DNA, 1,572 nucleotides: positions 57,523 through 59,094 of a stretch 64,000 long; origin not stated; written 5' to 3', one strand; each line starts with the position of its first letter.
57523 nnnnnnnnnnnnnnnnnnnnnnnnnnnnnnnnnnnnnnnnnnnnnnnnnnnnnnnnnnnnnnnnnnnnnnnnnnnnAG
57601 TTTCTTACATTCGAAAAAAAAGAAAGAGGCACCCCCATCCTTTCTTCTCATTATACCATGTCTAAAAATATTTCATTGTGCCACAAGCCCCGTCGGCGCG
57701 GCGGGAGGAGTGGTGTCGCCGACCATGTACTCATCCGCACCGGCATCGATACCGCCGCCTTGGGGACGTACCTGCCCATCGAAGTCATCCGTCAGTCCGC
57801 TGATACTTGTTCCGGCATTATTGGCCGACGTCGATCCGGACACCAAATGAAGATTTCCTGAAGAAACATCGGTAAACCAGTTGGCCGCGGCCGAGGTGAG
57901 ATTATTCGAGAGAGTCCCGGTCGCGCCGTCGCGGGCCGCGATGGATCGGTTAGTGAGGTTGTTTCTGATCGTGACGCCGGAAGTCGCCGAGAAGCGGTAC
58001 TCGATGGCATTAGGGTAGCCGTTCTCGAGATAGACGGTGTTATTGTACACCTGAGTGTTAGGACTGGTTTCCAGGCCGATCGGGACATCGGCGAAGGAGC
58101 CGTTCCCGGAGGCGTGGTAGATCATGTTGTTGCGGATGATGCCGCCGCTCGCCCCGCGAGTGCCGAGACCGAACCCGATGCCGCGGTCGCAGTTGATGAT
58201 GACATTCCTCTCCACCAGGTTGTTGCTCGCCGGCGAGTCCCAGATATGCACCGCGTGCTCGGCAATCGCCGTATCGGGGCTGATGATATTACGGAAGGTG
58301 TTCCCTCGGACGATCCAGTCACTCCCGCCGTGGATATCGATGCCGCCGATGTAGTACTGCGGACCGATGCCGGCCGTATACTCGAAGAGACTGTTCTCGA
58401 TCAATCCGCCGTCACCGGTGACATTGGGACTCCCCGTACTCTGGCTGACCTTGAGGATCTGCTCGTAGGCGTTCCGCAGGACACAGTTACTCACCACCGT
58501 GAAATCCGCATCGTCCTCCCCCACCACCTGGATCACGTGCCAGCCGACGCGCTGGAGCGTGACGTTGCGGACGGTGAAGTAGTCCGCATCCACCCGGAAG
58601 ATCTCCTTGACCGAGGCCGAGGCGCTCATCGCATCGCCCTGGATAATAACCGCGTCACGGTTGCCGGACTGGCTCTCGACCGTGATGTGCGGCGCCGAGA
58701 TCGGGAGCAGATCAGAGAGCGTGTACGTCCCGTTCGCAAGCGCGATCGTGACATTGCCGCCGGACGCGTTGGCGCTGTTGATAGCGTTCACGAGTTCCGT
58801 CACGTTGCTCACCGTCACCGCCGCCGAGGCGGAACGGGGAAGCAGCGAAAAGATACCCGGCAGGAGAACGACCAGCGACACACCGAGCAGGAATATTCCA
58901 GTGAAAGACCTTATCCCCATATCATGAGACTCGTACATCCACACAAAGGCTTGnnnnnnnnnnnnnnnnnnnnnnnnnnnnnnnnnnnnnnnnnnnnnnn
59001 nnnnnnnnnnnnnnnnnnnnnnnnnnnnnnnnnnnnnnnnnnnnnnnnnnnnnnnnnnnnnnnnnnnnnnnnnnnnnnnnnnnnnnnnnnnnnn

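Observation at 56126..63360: Family of secreted beta-helix/LamG-cluster proteins sharing a conserved extreme C-terminal peptide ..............-stop, a candidate new sorting or processing tag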

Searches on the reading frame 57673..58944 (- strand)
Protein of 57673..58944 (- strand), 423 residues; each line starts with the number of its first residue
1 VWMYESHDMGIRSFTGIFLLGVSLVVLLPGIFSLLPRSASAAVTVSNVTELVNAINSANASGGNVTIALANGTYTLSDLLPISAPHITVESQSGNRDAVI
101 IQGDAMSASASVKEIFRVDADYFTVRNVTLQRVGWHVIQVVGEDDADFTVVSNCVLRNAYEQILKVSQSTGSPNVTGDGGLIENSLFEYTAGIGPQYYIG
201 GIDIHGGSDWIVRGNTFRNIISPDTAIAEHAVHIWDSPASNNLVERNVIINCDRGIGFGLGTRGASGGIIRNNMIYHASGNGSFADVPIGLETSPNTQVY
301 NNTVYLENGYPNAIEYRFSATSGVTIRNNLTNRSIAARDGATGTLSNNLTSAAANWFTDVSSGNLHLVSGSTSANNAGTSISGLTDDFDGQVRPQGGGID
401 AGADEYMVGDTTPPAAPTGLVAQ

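Call 8: search_protein_families(library=pfam, proteins=[window:57673-58944:-], max_evalue=0.01)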
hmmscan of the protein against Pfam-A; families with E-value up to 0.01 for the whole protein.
window:57673-58944:- (423 aa): 0 families

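Call 10: find_homologous_proteins(query=window:57673-58944:-, max_evalue=0.00001)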
Query window:57673-58944:- (423 aa): 1835 proteins with E <= 0.00001 among 8000 candidates; the best 120 are listed.
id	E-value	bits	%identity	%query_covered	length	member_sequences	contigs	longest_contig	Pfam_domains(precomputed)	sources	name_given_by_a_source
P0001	4.1e-267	904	100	98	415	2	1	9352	-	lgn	-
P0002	3.0e-209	713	78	96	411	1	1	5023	-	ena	-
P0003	3.6e-204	696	78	95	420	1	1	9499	-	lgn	-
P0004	1.2e-189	649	74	88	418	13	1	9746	PF13229.13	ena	-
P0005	1.7e-174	599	69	89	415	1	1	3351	PF13229.13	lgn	-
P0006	1.0e-173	596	69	90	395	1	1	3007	PF13229.13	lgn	-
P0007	5.0e-169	581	66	91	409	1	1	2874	-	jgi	jgi:hypothetical protein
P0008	1.6e-168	579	64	95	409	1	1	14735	-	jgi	jgi:hypothetical protein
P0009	2.1e-168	579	64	91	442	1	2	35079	-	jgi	jgi:hypothetical protein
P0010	8.5e-167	573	64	93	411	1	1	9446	-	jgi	jgi:hypothetical protein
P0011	1.3e-165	569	63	92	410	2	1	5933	-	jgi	jgi:hypothetical protein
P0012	3.9e-165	568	63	97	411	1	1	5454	-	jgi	jgi:hypothetical protein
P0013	4.0e-165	568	66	90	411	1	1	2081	-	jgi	jgi:hypothetical protein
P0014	1.3e-164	566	62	97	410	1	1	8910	-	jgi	jgi:hypothetical protein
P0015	1.0e-162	560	63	91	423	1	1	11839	-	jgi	jgi:hypothetical protein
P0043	1.7e-143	497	58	96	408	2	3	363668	-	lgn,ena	-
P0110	6.0e-139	482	57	90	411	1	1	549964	-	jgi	jgi:hypothetical protein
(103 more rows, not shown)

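Call 13: find_encoding_contigs(protein=P0110, flank=10000, max_places=2)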
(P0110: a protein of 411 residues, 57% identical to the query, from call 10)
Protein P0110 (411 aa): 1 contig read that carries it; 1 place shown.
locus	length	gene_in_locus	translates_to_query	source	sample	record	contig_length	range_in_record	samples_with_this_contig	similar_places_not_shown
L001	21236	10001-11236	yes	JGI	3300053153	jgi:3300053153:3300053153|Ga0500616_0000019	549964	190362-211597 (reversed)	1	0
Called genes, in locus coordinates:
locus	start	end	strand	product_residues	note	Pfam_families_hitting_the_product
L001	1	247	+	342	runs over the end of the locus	PF01408:GFO_IDH_MocA, PF22725:GFO_IDH_MocA_C3, PF02894:GFO_IDH_MocA_C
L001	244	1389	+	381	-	PF01041:DegT_DnrJ_EryC1, PF01053:Cys_Met_Meta_PP (weak)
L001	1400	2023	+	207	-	PF00132:Hexapep, PF25087:GMPPB_C (weak), PF00132:Hexapep (weak)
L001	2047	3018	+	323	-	PF01073:3Beta_HSD, PF01370:Epimerase, PF02719:Polysacc_synt_2, PF07993:NAD_binding_4 (faint), PF16363:GDP_Man_Dehyd, PF13460:NAD_binding_10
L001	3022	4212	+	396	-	PF01041:DegT_DnrJ_EryC1, PF00155:Aminotran_1_2 (weak), PF00266:Aminotran_5 (weak), PF01053:Cys_Met_Meta_PP (weak), PF01212:Beta_elim_lyase (weak)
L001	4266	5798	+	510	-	PF01943:Polysacc_synt, PF13440:Polysacc_synt_3, PF03023:MurJ (faint)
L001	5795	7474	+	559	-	-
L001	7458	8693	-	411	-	PF13439:Glyco_transf_4, PF13579:Glyco_trans_4_4, PF20706:GT4-conflict, PF00534:Glycos_transf_1, PF13692:Glyco_trans_1_4, PF13524:Glyco_trans_1_2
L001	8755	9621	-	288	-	PF00535:Glycos_transf_2, PF10111:Glyco_tranf_2_2, PF13641:Glyco_tranf_2_3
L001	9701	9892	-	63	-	-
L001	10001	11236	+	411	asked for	-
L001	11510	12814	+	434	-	PF00534:Glycos_transf_1, PF13692:Glyco_trans_1_4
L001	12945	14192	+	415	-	-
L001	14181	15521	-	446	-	PF19358:DUF5935, PF04932:Wzy_C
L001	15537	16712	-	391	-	PF13692:Glyco_trans_1_4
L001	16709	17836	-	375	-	PF13439:Glyco_transf_4, PF13579:Glyco_trans_4_4, PF00534:Glycos_transf_1, PF13692:Glyco_trans_1_4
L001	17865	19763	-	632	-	PF13522:GATase_6, PF12481:DUF3700 (weak), PF13537:GATase_7, PF00733:Asn_synthase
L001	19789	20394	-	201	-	-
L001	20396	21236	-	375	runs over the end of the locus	PF13439:Glyco_transf_4, PF13579:Glyco_trans_4_4, PF00534:Glycos_transf_1, PF13692:Glyco_trans_1_4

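Call 14: find_encoding_contigs(protein=P0043, flank=10000, max_places=2)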
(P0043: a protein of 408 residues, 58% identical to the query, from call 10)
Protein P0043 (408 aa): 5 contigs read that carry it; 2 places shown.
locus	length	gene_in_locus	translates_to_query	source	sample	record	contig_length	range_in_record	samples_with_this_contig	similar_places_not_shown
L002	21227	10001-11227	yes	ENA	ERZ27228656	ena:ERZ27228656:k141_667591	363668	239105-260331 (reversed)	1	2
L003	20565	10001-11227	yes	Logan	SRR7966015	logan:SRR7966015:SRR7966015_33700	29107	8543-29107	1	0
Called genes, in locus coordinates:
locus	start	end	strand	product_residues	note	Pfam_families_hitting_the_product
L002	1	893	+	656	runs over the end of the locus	PF13522:GATase_6, PF13537:GATase_7, PF00733:Asn_synthase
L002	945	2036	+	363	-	PF20706:GT4-conflict, PF00534:Glycos_transf_1, PF13692:Glyco_trans_1_4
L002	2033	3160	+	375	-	PF13439:Glyco_transf_4, PF13579:Glyco_trans_4_4, PF00534:Glycos_transf_1, PF13692:Glyco_trans_1_4, PF13524:Glyco_trans_1_2 (weak)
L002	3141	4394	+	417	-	PF13692:Glyco_trans_1_4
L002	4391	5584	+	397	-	PF13439:Glyco_transf_4, PF13579:Glyco_trans_4_4 (faint), PF20706:GT4-conflict (faint), PF00534:Glycos_transf_1, PF13692:Glyco_trans_1_4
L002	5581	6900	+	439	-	-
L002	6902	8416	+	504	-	PF04932:Wzy_C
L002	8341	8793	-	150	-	PF04101:Glyco_tran_28_C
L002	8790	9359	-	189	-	-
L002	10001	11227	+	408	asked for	-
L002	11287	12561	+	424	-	-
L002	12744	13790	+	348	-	PF00535:Glycos_transf_2, PF10111:Glyco_tranf_2_2, PF13641:Glyco_tranf_2_3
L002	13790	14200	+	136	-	PF04138:GtrA_DPMS_TM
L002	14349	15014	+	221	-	-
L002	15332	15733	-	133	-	-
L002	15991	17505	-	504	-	-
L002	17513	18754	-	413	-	PF00534:Glycos_transf_1, PF13692:Glyco_trans_1_4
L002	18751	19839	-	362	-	PF00535:Glycos_transf_2, PF13641:Glyco_tranf_2_3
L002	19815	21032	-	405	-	PF00005:ABC_tran, PF14524:Wzt_C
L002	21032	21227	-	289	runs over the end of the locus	PF01061:ABC2_membrane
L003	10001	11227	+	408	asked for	-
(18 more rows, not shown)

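Call 16: search_protein_families(library=ncbifam, proteins=[window:57673-58944:-, L001:12945-14192:+, L002:11287-12561:+, L001:5795-7474:+, L002:5581-6900:+, L002:15991-17505:-], max_evalue=0.01)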
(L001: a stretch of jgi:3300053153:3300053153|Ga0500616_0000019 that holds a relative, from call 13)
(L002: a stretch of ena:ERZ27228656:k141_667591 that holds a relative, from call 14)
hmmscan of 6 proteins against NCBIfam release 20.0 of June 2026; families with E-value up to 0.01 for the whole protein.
window:57673-58944:- (423 aa): 2 families
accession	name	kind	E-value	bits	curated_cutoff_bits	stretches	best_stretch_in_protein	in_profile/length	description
NF041518.1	choice_anch_Q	domain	1.4e-05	25.2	25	1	367-406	19-57/58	choice-of-anchor Q domain-containing protein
NF041901.1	pecestase_PemB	equivalog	0.0043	16.1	700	1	41-123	66-150/379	pectinesterase PemB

L001:12945-14192:+ (415 aa): 0 families

L002:11287-12561:+ (424 aa): 0 families

L001:5795-7474:+ (559 aa): 0 families

L002:5581-6900:+ (439 aa): 0 families

L002:15991-17505:- (504 aa): 0 families

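Call 17: search_protein_families(library=pfam, proteins=[L001:12945-14192:+, L002:11287-12561:+, L001:5795-7474:+, L002:5581-6900:+, L002:15991-17505:-, L001:10001-11236:+], max_evalue=0.1)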
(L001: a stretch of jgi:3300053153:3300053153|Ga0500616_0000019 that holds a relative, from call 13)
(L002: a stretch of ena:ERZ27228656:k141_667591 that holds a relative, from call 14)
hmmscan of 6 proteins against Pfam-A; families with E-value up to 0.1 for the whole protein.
L001:12945-14192:+ (415 aa): 0 families

L002:11287-12561:+ (424 aa): 0 families

L001:5795-7474:+ (559 aa): 1 family
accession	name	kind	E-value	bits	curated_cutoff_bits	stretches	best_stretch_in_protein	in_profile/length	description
PF13692.12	Glyco_trans_1_4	-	0.00052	20.7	27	1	280-382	3-108/142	Glycosyl transferases group 1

L002:5581-6900:+ (439 aa): 0 families

L002:15991-17505:- (504 aa): 0 families

L001:10001-11236:+ (411 aa): 0 families

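Call 19: find_related_loci(query=A2, collection=genome_contigs, flank=10000)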
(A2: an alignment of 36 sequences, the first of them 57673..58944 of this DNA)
Query A2 (423 aa) in genome_contigs; peptide patterns used: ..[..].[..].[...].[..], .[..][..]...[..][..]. (x = any residue, [..] = any of these).
380 stretches matched a pattern; 327 encode a relative of the query (tblastn E <= 1e-3); the best 80 are kept; 80 distinct loci.
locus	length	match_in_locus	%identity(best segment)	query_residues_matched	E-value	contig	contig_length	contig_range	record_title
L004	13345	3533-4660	66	40-413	9e-172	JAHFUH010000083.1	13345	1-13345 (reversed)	MAG: Acidobacteria bacterium isolate nzgw75 NODE_3087_length_13346_cov_3.693006, whole genome shotgun sequence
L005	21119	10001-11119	64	43-415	3e-157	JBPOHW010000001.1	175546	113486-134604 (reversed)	MAG: Candidatus Moraniibacteriota bacterium isolate MAG_322 c_000000394493, whole genome shotgun sequence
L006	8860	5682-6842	60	22-413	2e-154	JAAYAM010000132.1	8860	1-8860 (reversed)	MAG: Acidobacteria bacterium isolate AS06rmzACSIP_132 147275_AS06, whole genome shotgun sequence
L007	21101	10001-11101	64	40-406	8e-154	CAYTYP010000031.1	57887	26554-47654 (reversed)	MAG TPA_asm: uncultured Acidobacteriota bacterium isolate SRP192927_co7_584 genome assembly, contig: NODE_724_length_578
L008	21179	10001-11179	60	23-418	9e-150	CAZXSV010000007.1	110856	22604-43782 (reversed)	MAG TPA_asm: uncultured Acidobacteriota bacterium isolate SRP192927_co7_610 genome assembly, contig: NODE_183_length_110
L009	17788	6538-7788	55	17-414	1e-149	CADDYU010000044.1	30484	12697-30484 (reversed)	Methylococcaceae bacterium isolate 8 genome assembly, contig: NODE_846_length_30484_cov_11.023948, whole genome shotgun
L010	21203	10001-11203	55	11-420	1e-145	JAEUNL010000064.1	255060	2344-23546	MAG: Rhodocyclaceae bacterium isolate new MAG-172 k141_1331473, whole genome shotgun sequence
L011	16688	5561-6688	59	42-420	3e-145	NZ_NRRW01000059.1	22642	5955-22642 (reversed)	Thiococcus pfennigii strain Pfennig 8320 scaffold0059, whole genome shotgun sequence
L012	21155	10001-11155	58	39-423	3e-142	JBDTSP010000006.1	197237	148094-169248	MAG: Pseudomonadota bacterium isolate cluster3_bin.274 NODE_61_length_197237_cov_22.069986, whole genome shotgun sequenc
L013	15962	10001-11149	57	38-420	9e-142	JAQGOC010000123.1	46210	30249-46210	MAG: Gammaproteobacteria bacterium isolate RYN_603 scaffold_248559, whole genome shotgun sequence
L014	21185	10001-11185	58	25-422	6e-144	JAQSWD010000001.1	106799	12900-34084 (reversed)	MAG: Steroidobacteraceae bacterium isolate C_No_T20_C_bin.38 scaffold_156, whole genome shotgun sequence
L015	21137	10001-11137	57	43-423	6e-138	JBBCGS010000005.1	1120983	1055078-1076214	MAG: Gammaproteobacteria bacterium isolate CoA_metab_bin.120 s11046.ctg011068l, whole genome shotgun sequence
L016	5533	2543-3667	55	43-416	3e-137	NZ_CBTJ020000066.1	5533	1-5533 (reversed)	Candidatus Competibacter denitrificans Run_A_D11 COMPD11_2693_Contig_57, whole genome shotgun sequence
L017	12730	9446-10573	54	38-414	2e-136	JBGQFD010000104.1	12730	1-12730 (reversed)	MAG: Gammaproteobacteria bacterium isolate OBJ2_061818_090_61 k141_878769_length_12730_cov_14.6255, whole genome shotgun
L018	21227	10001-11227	52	12-411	6e-136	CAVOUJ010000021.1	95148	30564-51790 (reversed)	MAG: uncultured beta proteobacterium isolate MFD10007.bin.2.158 genome assembly, contig: contig_37253, whole genome shot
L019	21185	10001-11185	54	18-414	9e-141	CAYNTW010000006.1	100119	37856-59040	MAG TPA_asm: uncultured Steroidobacteraceae bacterium isolate SRP272529_co1_196 genome assembly, contig: NODE_163_length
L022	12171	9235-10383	55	39-423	2e-133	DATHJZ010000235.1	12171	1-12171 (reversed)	MAG TPA_asm: Steroidobacteraceae bacterium isolate SMAG_U12565 k141_133732, whole genome shotgun sequence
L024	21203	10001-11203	53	25-423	5e-130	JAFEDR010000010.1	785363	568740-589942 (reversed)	MAG: Proteobacteria bacterium isolate SZAS-85 LIN-566__10__length-785363, whole genome shotgun sequence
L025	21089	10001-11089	55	43-406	3e-130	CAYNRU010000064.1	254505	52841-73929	MAG TPA_asm: uncultured Bordetella sp. isolate binchicken_co255_97 genome assembly, contig: k141_1783799, whole genome s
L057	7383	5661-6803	51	38-420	2e-111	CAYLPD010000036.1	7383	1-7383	MAG TPA_asm: uncultured Bdellovibrionales bacterium isolate SRP170004_co1_27 genome assembly, contig: NODE_16349_length_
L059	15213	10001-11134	52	36-421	2e-111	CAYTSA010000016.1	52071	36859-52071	MAG TPA_asm: uncultured Desulfovibrionaceae bacterium isolate SRP141376_co5_405 genome assembly, contig: NODE_1419_lengt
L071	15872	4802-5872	54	45-405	2e-107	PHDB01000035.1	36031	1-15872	MAG: Bacteroidetes bacterium HGW-Bacteroidetes-6 08E140C01_scaffold_837, whole genome shotgun sequence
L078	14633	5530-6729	50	11-420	5e-117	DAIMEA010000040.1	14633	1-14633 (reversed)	MAG TPA_asm: Prolixibacteraceae bacterium isolate CTOTU18747 NODE_3240_length_14633_cov_4.520853, whole genome shotgun s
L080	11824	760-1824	50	43-407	5e-105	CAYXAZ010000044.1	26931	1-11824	MAG TPA_asm: uncultured Flavobacteriaceae bacterium isolate SRP128015_co3_161 genome assembly, contig: NODE_1583_length_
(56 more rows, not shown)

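Call 26: search_protein_families(library=pfam, proteins=[L011:8224-9408:-, L024:5252-6247:+, L019:13730-15109:-, L022:1885-2901:+, L014:17982-19886:-, L014:6799-7734:-, L013:1579-2754:+, L015:17820-19010:-, L025:15343-16182:+, L057:2712-3848:+], max_evalue=0.001)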
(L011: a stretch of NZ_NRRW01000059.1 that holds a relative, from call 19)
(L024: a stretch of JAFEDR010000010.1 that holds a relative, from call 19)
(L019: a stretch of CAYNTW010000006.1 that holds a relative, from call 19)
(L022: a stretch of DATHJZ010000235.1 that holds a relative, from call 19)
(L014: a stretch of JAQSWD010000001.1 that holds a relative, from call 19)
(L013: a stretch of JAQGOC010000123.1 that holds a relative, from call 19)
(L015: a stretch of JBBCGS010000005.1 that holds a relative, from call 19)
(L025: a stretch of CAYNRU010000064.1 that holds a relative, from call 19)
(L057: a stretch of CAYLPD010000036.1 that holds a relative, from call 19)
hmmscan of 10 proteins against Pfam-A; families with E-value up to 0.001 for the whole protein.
L011:8224-9408:- (394 aa): 6 families
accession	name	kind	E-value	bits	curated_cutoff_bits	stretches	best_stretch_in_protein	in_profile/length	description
PF13692.12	Glyco_trans_1_4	-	1.3e-17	64.8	27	1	202-338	2-141/142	Glycosyl transferases group 1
PF00534.26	Glycos_transf_1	-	1.4e-16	61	26.4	1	197-338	11-157/172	Glycosyl transferases group 1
PF13439.12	Glyco_transf_4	-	3.1e-14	53.8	28.5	1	67-178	45-166/170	Glycosyltransferase Family 4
PF20706.3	GT4-conflict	-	2.6e-08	33.7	26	1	212-313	210-319/385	Family 4 Glycosyltransferase in conflict systems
PF13579.12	Glyco_trans_4_4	-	1.2e-07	32.7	29.7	1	68-177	42-158/158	Glycosyl transferase 4-like domain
PF13524.12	Glyco_trans_1_2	-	0.00019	21.8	25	1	254-340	27-115/144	Glycosyl transferase-like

L024:5252-6247:+ (331 aa): 2 families
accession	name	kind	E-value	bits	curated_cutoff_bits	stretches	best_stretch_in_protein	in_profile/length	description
PF00535.33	Glycos_transf_2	-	1.2e-24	87.5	23.3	1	10-173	1-162/168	Glycosyl transferase family 2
PF13641.12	Glyco_tranf_2_3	-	3.5e-08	34.2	27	1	7-124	1-120/230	Glycosyltransferase like family 2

L019:13730-15109:- (459 aa): 1 family
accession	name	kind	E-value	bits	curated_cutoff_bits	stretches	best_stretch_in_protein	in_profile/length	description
PF04932.20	Wzy_C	-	9.4e-21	74.6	31.7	1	218-351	3-149/149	O-Antigen ligase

L022:1885-2901:+ (338 aa): 9 families
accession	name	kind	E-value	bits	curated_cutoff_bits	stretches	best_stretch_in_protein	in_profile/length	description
PF01370.27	Epimerase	-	4.3e-51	174.1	20.9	1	22-261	1-240/240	NAD dependent epimerase/dehydratase family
PF16363.11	GDP_Man_Dehyd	-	2.2e-43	149.4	27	1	23-323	1-330/332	GDP-mannose 4,6 dehydratase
PF01073.25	3Beta_HSD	-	2.2e-27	96.3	22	1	23-250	1-230/280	3-beta hydroxysteroid dehydrogenase/isomerase family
PF02719.21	Polysacc_synt_2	-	8.5e-18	65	20.2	1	22-140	1-128/293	Polysaccharide biosynthesis protein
PF13460.12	NAD_binding_10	-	7.5e-10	39.4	27.2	1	63-159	33-120/184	NAD(P)H-binding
PF05368.20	NmrA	-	6.2e-08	33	27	1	20-140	3-107/298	NmrA-like family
PF07993.18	NAD_binding_4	-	9.5e-07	28.6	20.1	1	25-243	2-256/258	Male sterility protein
PF04321.23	RmlD_sub_bind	-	2.1e-06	27.5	27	1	21-296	2-241/287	RmlD substrate binding domain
PF03435.24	Sacchrp_dh_NADP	-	0.00024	21.9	25.1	1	27-99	5-77/129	Saccharopine dehydrogenase NADP binding domain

L014:17982-19886:- (634 aa): 5 families
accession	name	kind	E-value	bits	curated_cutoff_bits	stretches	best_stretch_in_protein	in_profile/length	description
PF00733.27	Asn_synthase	-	4.7e-103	346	21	1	241-624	2-353/354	Asparagine synthase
PF13537.11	GATase_7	-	1.8e-49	167.2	25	1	49-167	1-122/123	Glutamine amidotransferase domain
PF13522.11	GATase_6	-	1.8e-46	157.8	27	1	34-162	1-130/130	Glutamine amidotransferase domain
PF12481.13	DUF3700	-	0.00023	21.2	27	1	116-165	125-175/228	Aluminium induced protein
PF06508.19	QueC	-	0.00049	20.1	22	1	262-318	5-60/210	Queuosine biosynthesis protein QueC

L014:6799-7734:- (311 aa): 0 families

L013:1579-2754:+ (391 aa): 5 families
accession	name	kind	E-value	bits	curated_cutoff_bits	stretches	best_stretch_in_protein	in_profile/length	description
PF01041.23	DegT_DnrJ_EryC1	-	4.5e-107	358.8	19.8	1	20-384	3-359/360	DegT/DnrJ/EryC1/StrS aminotransferase family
PF01053.26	Cys_Met_Meta_PP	-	7e-07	28.6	27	1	39-164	50-175/381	Cys/Met metabolism PLP-dependent enzyme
PF00266.25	Aminotran_5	-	3.4e-06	26.7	21.5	1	46-169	48-182/371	Aminotransferase class-V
PF00155.27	Aminotran_1_2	-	5.7e-06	26.2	19.7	1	43-135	44-152/361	Aminotransferase class I and II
PF01212.27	Beta_elim_lyase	-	0.00089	19.1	27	0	40-164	31-170/288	Beta-eliminating lyase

L015:17820-19010:- (396 aa): 2 families
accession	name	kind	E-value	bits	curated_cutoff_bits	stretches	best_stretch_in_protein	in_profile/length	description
PF13692.12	Glyco_trans_1_4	-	1e-08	36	27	1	247-336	24-111/142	Glycosyl transferases group 1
PF00534.26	Glycos_transf_1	-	0.00092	19.2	26.4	0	244-332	34-124/172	Glycosyl transferases group 1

L025:15343-16182:+ (279 aa): 1 family
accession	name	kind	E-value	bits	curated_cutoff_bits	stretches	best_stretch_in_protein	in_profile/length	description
PF01061.29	ABC2_membrane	-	3.3e-19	69.7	26.9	1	33-239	2-210/211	ABC-2 type transporter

L057:2712-3848:+ (378 aa): 0 families

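Call 41: predict_structure(alignment_id=A2)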
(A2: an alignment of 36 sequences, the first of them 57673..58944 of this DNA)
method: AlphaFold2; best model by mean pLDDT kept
length: 423 residues; sequences in the alignment: 36
mean_pLDDT: 86.1   pTM: 0.84
mean pLDDT of the five models: 86.1, 85.6, 85.5, 84.5, 84.3
residues with pLDDT >= 90: 278; 70-90: 80; 50-70: 27; < 50: 38
segments of 3 or more residues with pLDDT < 50: 1-3, 7-21, 32-36, 415-423
pLDDT, mean of each block of 10 residues (from residue 1): 41 44 50 53 96 98 97 98 98 96 94 98 98 97 96 96 95 93 95 78 97 96 81 95 96 94 88 93 81 96 94 96 97 97 97 93 84 83 78 68 72 44 33
secondary structure, 60 per line:
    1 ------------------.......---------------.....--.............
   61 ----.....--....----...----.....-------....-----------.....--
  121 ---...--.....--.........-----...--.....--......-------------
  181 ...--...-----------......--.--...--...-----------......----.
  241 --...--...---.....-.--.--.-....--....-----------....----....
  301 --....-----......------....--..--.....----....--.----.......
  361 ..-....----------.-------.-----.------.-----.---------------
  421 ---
elements in order: H19-25 E41-45 H48-60 E65-69 E72-75 E80-82 E87-91 E99-102 E114-118 E124-126 E129-133 E136-141 E150-152 E155-159 E162-167 E181-183 E186-188 E200-205 E211-213 E216-218 E230-235 E243-245 E248-250 E254-258 E268-271 E274-277 E289-292 E297-300 E303-306 E312-317 E324-327 E334-338 E343-346 E357-359 E364-367
